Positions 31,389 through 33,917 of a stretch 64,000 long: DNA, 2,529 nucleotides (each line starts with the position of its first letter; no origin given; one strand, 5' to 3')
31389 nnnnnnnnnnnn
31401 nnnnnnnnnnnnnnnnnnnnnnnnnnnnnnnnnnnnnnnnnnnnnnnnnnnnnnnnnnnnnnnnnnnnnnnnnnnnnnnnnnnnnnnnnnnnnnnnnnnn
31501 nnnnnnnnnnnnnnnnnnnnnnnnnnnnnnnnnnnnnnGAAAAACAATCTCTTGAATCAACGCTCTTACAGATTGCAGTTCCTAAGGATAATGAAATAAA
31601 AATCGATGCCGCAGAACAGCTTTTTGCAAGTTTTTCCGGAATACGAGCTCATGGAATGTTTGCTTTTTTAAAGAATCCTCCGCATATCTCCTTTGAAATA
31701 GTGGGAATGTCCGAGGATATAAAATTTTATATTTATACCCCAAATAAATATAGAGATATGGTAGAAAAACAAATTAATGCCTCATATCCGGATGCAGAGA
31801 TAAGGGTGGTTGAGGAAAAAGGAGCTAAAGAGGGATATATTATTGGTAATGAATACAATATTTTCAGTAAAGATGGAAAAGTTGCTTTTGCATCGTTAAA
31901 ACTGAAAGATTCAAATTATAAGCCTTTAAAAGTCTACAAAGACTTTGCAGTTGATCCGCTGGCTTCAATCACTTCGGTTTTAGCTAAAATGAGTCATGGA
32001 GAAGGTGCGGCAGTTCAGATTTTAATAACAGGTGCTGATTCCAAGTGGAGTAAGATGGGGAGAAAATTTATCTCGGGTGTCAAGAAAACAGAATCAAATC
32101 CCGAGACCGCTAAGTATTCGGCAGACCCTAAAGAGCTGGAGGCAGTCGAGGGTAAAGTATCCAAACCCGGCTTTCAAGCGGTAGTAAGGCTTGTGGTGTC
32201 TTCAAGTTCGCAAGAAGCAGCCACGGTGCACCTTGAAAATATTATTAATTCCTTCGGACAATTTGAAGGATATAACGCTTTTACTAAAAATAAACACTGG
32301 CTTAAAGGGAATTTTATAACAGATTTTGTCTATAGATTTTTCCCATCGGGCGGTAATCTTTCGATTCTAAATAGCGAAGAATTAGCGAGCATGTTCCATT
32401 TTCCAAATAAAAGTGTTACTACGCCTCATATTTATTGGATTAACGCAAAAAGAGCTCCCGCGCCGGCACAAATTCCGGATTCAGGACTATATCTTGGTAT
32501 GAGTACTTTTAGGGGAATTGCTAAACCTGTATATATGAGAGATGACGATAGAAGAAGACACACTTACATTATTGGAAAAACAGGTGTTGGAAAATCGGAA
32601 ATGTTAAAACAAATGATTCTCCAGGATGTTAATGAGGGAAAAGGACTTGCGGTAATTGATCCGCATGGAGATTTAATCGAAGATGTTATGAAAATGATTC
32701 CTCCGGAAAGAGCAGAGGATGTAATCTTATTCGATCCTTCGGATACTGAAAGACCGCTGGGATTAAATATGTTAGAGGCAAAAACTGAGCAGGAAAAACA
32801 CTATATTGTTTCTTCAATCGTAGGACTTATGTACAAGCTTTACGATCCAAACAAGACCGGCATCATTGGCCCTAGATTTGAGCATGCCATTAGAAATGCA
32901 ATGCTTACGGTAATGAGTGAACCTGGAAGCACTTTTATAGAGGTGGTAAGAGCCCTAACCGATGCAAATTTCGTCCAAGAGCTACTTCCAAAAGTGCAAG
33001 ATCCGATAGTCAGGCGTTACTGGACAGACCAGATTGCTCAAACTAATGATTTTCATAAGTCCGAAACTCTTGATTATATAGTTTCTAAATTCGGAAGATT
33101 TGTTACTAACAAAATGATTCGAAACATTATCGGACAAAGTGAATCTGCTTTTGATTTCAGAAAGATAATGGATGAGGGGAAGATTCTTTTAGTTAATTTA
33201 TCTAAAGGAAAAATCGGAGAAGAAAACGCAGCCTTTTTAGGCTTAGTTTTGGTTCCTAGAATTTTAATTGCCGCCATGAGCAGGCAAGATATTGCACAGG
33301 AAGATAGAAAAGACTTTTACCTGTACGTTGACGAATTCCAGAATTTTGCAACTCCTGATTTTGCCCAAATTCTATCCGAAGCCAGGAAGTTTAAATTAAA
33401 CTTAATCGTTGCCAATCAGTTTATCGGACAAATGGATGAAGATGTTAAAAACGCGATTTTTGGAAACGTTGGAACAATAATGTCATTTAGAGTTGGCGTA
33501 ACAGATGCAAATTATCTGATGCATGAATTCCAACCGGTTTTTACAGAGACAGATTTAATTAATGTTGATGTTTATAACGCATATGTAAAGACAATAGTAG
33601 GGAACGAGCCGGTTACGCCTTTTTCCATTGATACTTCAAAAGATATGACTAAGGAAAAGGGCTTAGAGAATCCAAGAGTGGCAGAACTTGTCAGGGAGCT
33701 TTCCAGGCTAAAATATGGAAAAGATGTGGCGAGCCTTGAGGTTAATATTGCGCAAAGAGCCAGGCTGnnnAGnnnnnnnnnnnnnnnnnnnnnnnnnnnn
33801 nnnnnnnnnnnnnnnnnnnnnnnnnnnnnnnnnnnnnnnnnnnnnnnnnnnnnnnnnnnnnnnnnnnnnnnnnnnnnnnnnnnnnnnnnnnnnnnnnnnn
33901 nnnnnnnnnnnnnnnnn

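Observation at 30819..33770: Lone 983-aa membrane-anchored FtsK/HerA/VirD4-like ATPase with Q/P-rich extracytoplasmic N-terminus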

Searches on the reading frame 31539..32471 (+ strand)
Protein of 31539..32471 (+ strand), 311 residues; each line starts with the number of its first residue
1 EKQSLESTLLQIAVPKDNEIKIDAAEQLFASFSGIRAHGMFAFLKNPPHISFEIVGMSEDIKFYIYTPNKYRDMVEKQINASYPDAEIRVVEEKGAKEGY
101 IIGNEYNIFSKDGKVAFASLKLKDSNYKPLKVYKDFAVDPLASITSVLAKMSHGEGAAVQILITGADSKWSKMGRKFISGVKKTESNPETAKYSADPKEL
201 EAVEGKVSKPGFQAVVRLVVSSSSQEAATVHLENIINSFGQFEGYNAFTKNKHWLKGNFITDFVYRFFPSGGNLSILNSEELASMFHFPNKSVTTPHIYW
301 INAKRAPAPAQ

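Call 67: predict_structure(alignment_id=A3)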
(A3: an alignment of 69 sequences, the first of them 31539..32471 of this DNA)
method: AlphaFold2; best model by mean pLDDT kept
length: 311 residues; sequences in the alignment: 69
mean_pLDDT: 87.9   pTM: 0.88
mean pLDDT of the five models: 87.9, 87.3, 87.1, 86.1, 86.1
residues with pLDDT >= 90: 207; 70-90: 61; 50-70: 31; < 50: 12
segments of 3 or more residues with pLDDT < 50: 96-99, 305-307, 309-311
pLDDT, mean of each block of 10 residues (from residue 1): 70 93 96 81 78 95 95 96 94 55 68 91 97 96 97 93 94 96 80 79 97 96 96 98 97 80 86 89 97 91 58 38
secondary structure, 60 per line:
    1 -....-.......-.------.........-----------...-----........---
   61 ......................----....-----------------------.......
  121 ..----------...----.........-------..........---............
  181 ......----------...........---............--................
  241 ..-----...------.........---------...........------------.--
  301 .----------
elements in order: H2-5 E7-13 H22-30 E50-57 E61-68 H69-82 E87-90 E114-122 H140-148 E156-165 H169-186 H197-207 E211-222 H225-242 E248-250 H257-265 E275-278 H279-285
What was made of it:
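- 31539..32471 (+): DUF8128 domain (PF26449; residues 241-551). It is a cytoplasmic alpha/beta domain with a fold like the VirB4 N-terminal domain. The AF2 domain model has pLDDT 87.9 and pTM 0.88 (call 67).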

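Call 69: fold_search(model_id=the predicted structure, library=pdb)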
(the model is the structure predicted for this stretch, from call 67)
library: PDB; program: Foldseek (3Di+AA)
matches with E <= 10: 878; with E <= 0.001: 15
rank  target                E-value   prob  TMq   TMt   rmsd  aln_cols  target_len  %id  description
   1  7o43_B                4.2e-08  1.00  0.51  0.24   7.1       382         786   10  TrwK/VirB4unbound dimer complex from R388 type IV secretion system determined by cryo-EM. (released 2022-06-22)
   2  7o42_E                5.4e-08  1.00  0.53  0.21   7.3       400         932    9  TrwK/VirB4unbound trimer of dimers complex (with Hcp1) from the R388 type IV secretion system determined by cryo-EM. (released 2022-06-22)
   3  7o42_A                6.5e-08  1.00  0.49  0.20   7.4       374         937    9  TrwK/VirB4unbound trimer of dimers complex (with Hcp1) from the R388 type IV secretion system determined by cryo-EM. (released 2022-06-22)
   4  7o43_A                1.1e-07  1.00  0.44  0.21   9.0       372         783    9  TrwK/VirB4unbound dimer complex from R388 type IV secretion system determined by cryo-EM. (released 2022-06-22)
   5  8rtd_V                1.6e-07  1.00  0.50  0.25   8.0       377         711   10  Stalk-Arches-IMC structure from the fully-assembled R388 type IV secretion system determined by cryo-EM. (released 2024-06-19)
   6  8rtb_B                2.3e-07  1.00  0.50  0.27   8.1       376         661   10  Extended inner membrane complex (IMC) protomer structure (TrwM/VirB3-TrwK/VirB4-TrwI/VirB6-TrwG/VirB8-TrwE/VirB10) fro (released 2024-06-19)
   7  8rtd_h                2.4e-07  1.00  0.52  0.38   7.2       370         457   10  Stalk-Arches-IMC structure from the fully-assembled R388 type IV secretion system determined by cryo-EM. (released 2024-06-19)
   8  8rtd_P                2.4e-07  1.00  0.50  0.24   8.1       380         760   10  Stalk-Arches-IMC structure from the fully-assembled R388 type IV secretion system determined by cryo-EM. (released 2024-06-19)
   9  7o41_B                6.4e-07  1.00  0.51  0.27   7.5       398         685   10  Hexameric composite model of the Inner Membrane Complex (IMC) with the Arches from the fully-assembled R388 type IV se (released 2022-06-22)
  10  8rtd_g                1.0e-06  1.00  0.45  0.22   8.7       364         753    9  Stalk-Arches-IMC structure from the fully-assembled R388 type IV secretion system determined by cryo-EM. (released 2024-06-19)
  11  8rtb_A                2.7e-06  1.00  0.47  0.23   8.6       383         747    9  Extended inner membrane complex (IMC) protomer structure (TrwM/VirB3-TrwK/VirB4-TrwI/VirB6-TrwG/VirB8-TrwE/VirB10) fro (released 2024-06-19)
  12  8rtd_O                2.7e-06  1.00  0.47  0.22   8.7       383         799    9  Stalk-Arches-IMC structure from the fully-assembled R388 type IV secretion system determined by cryo-EM. (released 2024-06-19)
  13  8rtd_T                2.7e-06  1.00  0.47  0.22   8.6       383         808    9  Stalk-Arches-IMC structure from the fully-assembled R388 type IV secretion system determined by cryo-EM. (released 2024-06-19)
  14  7o41_A                1.6e-05  1.00  0.50  0.24   7.9       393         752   11  Hexameric composite model of the Inner Membrane Complex (IMC) with the Arches from the fully-assembled R388 type IV se (released 2022-06-22)
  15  4pzf_B                2.0e-04  0.99  0.29  0.21   9.7       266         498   12  Berberine bridge enzyme G164A variant, a reticuline dehydrogenase (released 2014-04-23)
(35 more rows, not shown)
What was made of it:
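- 31539..32471 (+): The next hit is an unrelated fold at E = 2e-4 and TM 0.29 (call 69).
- On VirB4: The next hit is an unrelated fold at E = 2e-4 (call 69).
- On HerA: The N-terminal domain matches VirB4 rather than HerA (call 69).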

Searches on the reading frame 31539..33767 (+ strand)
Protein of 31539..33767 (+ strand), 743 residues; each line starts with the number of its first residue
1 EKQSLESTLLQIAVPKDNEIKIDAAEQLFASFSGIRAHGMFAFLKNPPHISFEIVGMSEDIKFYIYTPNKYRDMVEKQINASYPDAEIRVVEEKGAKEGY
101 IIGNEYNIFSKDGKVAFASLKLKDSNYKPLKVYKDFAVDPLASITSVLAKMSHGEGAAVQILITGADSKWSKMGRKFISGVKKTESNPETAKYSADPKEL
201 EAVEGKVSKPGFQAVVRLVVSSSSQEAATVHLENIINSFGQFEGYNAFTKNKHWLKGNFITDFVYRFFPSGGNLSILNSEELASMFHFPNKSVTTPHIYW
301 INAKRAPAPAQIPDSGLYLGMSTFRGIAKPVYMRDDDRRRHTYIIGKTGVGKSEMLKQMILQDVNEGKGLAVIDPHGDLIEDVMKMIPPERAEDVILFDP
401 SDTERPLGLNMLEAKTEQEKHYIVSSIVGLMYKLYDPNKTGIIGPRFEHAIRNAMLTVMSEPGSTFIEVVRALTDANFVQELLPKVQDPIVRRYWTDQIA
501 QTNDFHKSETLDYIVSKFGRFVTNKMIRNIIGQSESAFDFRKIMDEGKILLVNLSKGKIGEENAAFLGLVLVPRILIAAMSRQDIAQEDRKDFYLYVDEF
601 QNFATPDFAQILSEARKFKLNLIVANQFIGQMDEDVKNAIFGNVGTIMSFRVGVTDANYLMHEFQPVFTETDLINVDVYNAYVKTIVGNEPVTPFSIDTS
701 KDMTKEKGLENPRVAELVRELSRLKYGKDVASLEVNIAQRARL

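Call 78: search_dna_similar(query=window:31539-33767:+, collection=plasmids, mode=protein, max_rows=12, max_evalue=0.001)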
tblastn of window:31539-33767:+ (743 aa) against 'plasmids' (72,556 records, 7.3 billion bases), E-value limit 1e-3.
Records with a match: 445; places in all: 456; records where one place covers at least 80% of the query: 51.
Best place of each record, by identity: <60% 445.
By first word of the organism name: Bacillus 103; Streptomyces 92; Staphylococcus 33; Clostridium 20; Natrinema 12; Sulfolobus 12; Haladaptatus 11; Pseudomonas 11; Lysinibacillus 9; Priestia 8; and 72 more.
By predicted mobility (MOB-suite, as given by PLSDB): non-mobilizable 346; mobilizable 63; conjugative 36.
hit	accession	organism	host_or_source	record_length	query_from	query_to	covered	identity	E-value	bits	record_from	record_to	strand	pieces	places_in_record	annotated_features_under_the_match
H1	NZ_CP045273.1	Priestia megaterium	pure culture,Paper surface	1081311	1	743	98%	30.2%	2e-46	332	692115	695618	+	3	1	none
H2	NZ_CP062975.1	Pontibacillus sp. ALD_SL1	mangrove mud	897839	4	601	78%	30.6%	4e-27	284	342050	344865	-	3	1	hypothetical protein (x2)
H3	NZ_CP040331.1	Natrinema versiforme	-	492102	49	729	92%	25.8%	4e-29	197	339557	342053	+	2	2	TraM recognition domain-containing protein | hypothetical protein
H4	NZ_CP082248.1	Natrinema sp. SYSU A 869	cell culture,salt lake sediment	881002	8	684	88%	26.7%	6e-28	195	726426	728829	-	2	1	hypothetical protein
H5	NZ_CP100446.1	Natrinema caseinilyticum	marine sediment,sediment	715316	8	684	88%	26.7%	3e-25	186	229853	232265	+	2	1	type IV secretory system conjugative DNA transfer family protein | hypothetical protein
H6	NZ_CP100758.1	Natrinema gelatinilyticum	marine sediment,sediment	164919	8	684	87%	26.7%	6e-26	193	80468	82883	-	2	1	type IV secretory system conjugative DNA transfer family protein | hypothetical protein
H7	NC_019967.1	Natrinema pellirubrum DSM 15624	-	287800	49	684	86%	27.0%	3e-28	193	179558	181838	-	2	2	TraM recognition domain-containing protein | hypothetical protein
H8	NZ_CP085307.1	Haladaptatus pallidirubidus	cell culture,saline soil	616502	9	684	91%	25.5%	4e-23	180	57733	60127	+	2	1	type IV secretion system DNA-binding domain-containing protein | hypothetical protein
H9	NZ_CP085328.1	Haladaptatus salinisoli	cell culture,saline soil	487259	9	699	89%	25.8%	5e-24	180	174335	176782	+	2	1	type IV secretion system DNA-binding domain-containing protein | hypothetical protein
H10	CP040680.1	Halostella pelagica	pure culture,isolated from salted brown ...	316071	3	684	89%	25.8%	8e-26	182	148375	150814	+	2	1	record has no annotation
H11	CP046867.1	Salinibaculum litoreum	pure culture,isolated from salted brown ...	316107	3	684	89%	25.8%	8e-26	182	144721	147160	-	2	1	record has no annotation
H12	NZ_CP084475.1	Natrinema sp. DC36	cell culture,sediment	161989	3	684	90%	25.2%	5e-25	177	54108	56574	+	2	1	type IV secretory system conjugative DNA transfer family protein | hypothetical protein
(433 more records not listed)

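Call 79: get_annotated_region(hit=H3, flank=9000)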
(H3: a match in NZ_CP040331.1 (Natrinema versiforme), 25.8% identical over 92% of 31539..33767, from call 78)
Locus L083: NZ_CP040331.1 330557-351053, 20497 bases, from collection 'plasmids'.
description: Natrinema versiforme strain BOL5-4 plasmid pNVE500
organism: Natrinema versiforme (NCBI taxid 88724)
taxonomy: Archaea; Euryarchaeota; Halobacteria; Halobacteriales; Natrialbaceae; Natrinema; Natrinema versiforme
host: -; source: -; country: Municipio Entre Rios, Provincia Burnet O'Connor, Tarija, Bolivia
typing (MOB-suite, as given by PLSDB): non-mobilizable; mating-pair formation MPF_T
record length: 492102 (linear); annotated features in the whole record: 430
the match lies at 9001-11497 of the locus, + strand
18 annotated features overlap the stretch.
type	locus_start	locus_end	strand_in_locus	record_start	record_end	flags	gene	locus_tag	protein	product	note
CDS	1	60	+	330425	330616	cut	-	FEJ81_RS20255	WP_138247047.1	hypothetical protein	-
CDS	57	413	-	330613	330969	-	-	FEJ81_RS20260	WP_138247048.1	hypothetical protein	-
CDS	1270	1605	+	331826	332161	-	-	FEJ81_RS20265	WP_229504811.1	pilin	-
CDS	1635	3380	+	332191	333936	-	-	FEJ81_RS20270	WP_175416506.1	hypothetical protein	-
CDS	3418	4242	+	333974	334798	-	-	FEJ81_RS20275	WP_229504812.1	hypothetical protein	-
CDS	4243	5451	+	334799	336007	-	-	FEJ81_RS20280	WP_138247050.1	hypothetical protein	-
CDS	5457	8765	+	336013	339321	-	-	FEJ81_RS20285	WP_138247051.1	conjugal transfer protein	-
CDS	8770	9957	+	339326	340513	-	-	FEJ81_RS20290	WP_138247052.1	hypothetical protein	-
CDS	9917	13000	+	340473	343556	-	-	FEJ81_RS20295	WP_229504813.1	TraM recognition domain-containing protein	-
CDS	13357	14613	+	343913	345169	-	-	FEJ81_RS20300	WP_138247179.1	hypothetical protein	-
CDS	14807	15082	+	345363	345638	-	-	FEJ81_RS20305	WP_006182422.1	ribbon-helix-helix domain-containing protein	-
CDS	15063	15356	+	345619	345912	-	-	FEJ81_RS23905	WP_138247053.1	type II toxin-antitoxin system RelE/ParE family toxin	-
CDS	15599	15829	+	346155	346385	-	-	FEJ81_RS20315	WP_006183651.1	UPF0175 family protein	-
CDS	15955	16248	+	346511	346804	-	-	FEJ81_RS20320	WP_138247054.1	PadR family transcriptional regulator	-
CDS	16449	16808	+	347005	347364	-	-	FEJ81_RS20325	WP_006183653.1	helix-turn-helix domain-containing protein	-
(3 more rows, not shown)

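Call 80: get_annotated_region(hit=H2, flank=9000)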
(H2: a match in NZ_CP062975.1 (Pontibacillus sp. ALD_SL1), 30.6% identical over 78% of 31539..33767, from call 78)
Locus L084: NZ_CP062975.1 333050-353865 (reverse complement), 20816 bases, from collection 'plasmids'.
description: Pontibacillus sp. ALD_SL1 plasmid unnamed, complete sequence
organism: Pontibacillus sp. ALD_SL1 (NCBI taxid 2777185)
taxonomy: Bacteria; Bacillota; Bacilli; Bacillales; Bacillaceae; Pontibacillus; Pontibacillus sp. ALD SL1
host: -; source: mangrove mud; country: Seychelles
typing (MOB-suite, as given by PLSDB): non-mobilizable
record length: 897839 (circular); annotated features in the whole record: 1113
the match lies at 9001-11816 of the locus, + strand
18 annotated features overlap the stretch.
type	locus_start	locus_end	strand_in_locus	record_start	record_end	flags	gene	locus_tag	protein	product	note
CDS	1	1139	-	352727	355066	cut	-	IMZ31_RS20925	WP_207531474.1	hypothetical protein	-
CDS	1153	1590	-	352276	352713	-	-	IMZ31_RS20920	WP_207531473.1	hypothetical protein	-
CDS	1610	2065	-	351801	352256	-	-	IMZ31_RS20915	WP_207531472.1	Mbov_0395 family pilin-like conjugal transfer protein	-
CDS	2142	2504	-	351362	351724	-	-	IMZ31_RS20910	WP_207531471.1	hypothetical protein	-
CDS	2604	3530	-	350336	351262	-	-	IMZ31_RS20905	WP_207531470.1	hypothetical protein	-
CDS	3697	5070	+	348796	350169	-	-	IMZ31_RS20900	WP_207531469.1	hypothetical protein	-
CDS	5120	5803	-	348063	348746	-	-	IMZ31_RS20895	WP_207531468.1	chemotaxis protein CheW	GO:0006935 - chemotaxis [Evidence IEA]; GO:0007165 - signal transduction [Evidence IEA]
CDS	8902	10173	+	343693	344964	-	-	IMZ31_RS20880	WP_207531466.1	hypothetical protein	-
CDS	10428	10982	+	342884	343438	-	-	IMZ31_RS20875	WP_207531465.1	hypothetical protein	-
CDS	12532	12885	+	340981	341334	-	-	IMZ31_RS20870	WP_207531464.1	hypothetical protein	-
CDS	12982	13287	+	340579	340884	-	-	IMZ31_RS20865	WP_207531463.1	hypothetical protein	-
CDS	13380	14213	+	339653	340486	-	-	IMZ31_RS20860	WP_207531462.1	sigma factor-like helix-turn-helix DNA-binding protein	GO:0006352 - DNA-templated transcription initiation [Evidence IEA]; GO:0006355 - regulation of DNA-templated ...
CDS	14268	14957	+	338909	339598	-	-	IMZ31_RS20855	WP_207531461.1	JAB domain-containing protein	-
CDS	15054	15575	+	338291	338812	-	-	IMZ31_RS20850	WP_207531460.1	hypothetical protein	-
CDS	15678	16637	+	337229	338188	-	-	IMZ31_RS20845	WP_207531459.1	GGDEF domain-containing protein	-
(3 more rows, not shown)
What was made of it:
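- A Pontibacillus homologue lies near an Mbov_0395-type pilin-like gene and a DUF87 ATPase (call 80).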

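Call 81: search_protein_families(library=pfam, proteins=[L083:5457-8765:+, L083:8770-9957:+, L083:9917-13000:+, L083:1635-3380:+, L083:3418-4242:+, L083:4243-5451:+, L083:1270-1605:+], max_evalue=0.01)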
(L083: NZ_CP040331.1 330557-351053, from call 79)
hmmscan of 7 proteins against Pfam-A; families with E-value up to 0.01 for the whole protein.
L083:5457-8765:+ (1102 aa): 2 families
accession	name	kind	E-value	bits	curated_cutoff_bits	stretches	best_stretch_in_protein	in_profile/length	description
PF12696.13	TraG-D_C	-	0.00063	20.1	22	1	878-953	4-80/126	TraM recognition site of TraD and TraG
PF13401.12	AAA_22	-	0.00081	20.1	27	0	860-914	70-122/130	AAA domain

L083:8770-9957:+ (395 aa): 0 families

L083:9917-13000:+ (1027 aa): 4 families
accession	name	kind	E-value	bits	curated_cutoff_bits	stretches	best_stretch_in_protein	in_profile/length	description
PF12696.13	TraG-D_C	-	1.2e-05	25.6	22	1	392-470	3-84/126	TraM recognition site of TraD and TraG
PF10412.15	TrwB_AAD_bind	-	7e-05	22.3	20.5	0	133-167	8-42/387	Type IV secretion-system coupling protein DNA-binding domain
PF25199.1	nSTAND_NTPase5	-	0.00046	20.5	34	0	144-191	45-93/145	Novel STAND NTPase 5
PF02534.20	T4SS-DNA_transf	-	0.00067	19.1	20.1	1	323-473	238-390/468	Type IV secretory system Conjugative DNA transfer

L083:1635-3380:+ (581 aa): 0 families

L083:3418-4242:+ (274 aa): 0 families

L083:4243-5451:+ (402 aa): 0 families

L083:1270-1605:+ (111 aa): 1 family
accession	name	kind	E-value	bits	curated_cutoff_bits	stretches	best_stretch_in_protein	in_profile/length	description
PF18895.5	T4SS_pilin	-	2.3e-09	37.6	26.6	1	27-88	6-66/71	Type IV secretion system pilin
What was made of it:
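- On Type IV coupling protein (VirD4/TrwB/TraD, T4CP): Distant homologues on plasmids are T4SS-linked (calls 79-81).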
